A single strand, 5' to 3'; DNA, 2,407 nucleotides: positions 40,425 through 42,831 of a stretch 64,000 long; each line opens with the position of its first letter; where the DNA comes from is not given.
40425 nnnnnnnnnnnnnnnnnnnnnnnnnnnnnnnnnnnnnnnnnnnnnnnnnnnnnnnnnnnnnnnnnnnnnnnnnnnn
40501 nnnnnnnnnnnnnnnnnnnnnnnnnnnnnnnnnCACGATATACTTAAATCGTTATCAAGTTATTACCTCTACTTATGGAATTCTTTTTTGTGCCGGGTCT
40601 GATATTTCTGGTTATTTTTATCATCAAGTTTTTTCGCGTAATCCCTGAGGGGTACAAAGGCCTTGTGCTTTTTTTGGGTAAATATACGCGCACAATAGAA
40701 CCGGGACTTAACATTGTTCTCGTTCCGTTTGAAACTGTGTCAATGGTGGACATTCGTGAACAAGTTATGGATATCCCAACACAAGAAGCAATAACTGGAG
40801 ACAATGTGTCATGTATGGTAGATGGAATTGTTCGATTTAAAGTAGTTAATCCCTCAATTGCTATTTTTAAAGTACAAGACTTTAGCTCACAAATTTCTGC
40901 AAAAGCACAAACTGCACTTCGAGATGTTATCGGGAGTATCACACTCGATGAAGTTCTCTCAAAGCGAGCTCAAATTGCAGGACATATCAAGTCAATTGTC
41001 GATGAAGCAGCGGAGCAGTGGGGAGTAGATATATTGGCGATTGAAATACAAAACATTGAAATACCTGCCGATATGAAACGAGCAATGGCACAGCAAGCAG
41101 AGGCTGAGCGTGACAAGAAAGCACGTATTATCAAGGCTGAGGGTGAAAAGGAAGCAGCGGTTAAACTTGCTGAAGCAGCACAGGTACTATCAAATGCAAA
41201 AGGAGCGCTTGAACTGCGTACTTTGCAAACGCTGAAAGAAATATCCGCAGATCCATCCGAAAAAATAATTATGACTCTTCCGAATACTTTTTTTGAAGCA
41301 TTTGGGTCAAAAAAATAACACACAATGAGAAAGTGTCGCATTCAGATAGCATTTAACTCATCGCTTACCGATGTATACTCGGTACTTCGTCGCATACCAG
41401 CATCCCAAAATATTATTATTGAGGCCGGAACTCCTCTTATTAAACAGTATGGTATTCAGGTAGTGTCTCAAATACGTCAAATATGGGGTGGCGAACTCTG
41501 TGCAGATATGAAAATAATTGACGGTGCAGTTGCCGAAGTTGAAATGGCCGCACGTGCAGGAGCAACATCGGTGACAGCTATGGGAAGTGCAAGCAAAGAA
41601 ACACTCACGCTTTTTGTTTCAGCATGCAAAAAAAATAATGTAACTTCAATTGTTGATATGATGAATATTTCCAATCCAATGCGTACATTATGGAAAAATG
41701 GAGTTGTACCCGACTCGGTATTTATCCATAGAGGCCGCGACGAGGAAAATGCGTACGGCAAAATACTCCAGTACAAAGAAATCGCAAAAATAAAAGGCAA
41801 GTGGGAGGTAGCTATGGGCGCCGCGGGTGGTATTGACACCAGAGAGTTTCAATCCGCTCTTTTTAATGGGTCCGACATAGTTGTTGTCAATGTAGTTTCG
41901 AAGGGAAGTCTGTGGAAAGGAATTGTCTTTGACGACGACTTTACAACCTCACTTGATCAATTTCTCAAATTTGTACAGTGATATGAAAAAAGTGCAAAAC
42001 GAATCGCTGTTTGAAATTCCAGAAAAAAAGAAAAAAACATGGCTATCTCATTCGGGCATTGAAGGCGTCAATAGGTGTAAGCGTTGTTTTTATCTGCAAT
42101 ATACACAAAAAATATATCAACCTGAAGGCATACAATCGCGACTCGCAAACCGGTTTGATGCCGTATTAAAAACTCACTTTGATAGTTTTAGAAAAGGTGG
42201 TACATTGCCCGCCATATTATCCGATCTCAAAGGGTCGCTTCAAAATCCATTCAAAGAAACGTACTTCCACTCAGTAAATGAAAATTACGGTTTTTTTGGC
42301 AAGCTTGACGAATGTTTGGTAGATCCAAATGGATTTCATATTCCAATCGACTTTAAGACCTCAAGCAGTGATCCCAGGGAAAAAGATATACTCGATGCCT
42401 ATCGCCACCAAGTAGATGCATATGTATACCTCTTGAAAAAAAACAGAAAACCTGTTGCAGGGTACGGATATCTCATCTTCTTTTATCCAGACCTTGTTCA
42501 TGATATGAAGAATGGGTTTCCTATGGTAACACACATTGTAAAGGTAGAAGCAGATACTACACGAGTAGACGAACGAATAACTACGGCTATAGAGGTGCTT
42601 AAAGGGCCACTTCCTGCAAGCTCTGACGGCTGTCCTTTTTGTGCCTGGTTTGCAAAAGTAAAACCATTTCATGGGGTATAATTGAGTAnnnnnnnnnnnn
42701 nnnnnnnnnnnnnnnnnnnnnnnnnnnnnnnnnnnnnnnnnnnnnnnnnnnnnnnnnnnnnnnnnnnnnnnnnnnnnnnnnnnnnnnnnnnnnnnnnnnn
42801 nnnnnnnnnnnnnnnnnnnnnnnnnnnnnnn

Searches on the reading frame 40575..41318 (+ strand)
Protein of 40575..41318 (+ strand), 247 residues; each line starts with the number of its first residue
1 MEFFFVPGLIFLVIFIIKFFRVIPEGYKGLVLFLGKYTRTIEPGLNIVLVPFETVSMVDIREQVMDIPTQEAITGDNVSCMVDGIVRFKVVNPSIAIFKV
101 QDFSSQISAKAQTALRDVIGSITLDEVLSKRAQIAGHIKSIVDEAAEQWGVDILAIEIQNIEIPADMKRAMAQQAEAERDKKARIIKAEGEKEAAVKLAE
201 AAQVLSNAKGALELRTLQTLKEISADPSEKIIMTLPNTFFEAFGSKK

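Call 76: search_protein_families(library=pfam, proteins=[window:40575-41318:+], max_evalue=0.000001)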
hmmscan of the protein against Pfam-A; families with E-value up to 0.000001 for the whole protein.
window:40575-41318:+ (247 aa): 1 family
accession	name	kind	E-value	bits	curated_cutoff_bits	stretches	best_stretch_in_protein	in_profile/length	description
PF01145.31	Band_7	-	6.1e-40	137.6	23.6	1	22-192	2-176/176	SPFH domain / Band 7 family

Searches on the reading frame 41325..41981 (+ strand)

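Call 76: search_protein_families(library=pfam, proteins=[window:41325-41981:+], max_evalue=0.000001)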
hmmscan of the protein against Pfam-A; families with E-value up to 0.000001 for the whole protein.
window:41325-41981:+ (218 aa): 1 family
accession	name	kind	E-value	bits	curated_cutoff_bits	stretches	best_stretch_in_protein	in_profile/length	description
PF00215.30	OMPdecase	-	1.9e-17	64.3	27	1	6-188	3-204/221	Orotidine 5'-phosphate decarboxylase / HUMPS family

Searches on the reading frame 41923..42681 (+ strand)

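Call 76: search_protein_families(library=pfam, proteins=[window:41923-42681:+], max_evalue=0.000001)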
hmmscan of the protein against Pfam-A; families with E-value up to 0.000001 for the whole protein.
window:41923-42681:+ (252 aa): 1 family
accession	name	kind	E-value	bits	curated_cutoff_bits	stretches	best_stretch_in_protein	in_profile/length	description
PF12705.13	PDDEXK_1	-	6e-11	43.2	22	0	124-242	124-242/247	PD-(D/E)XK nuclease superfamily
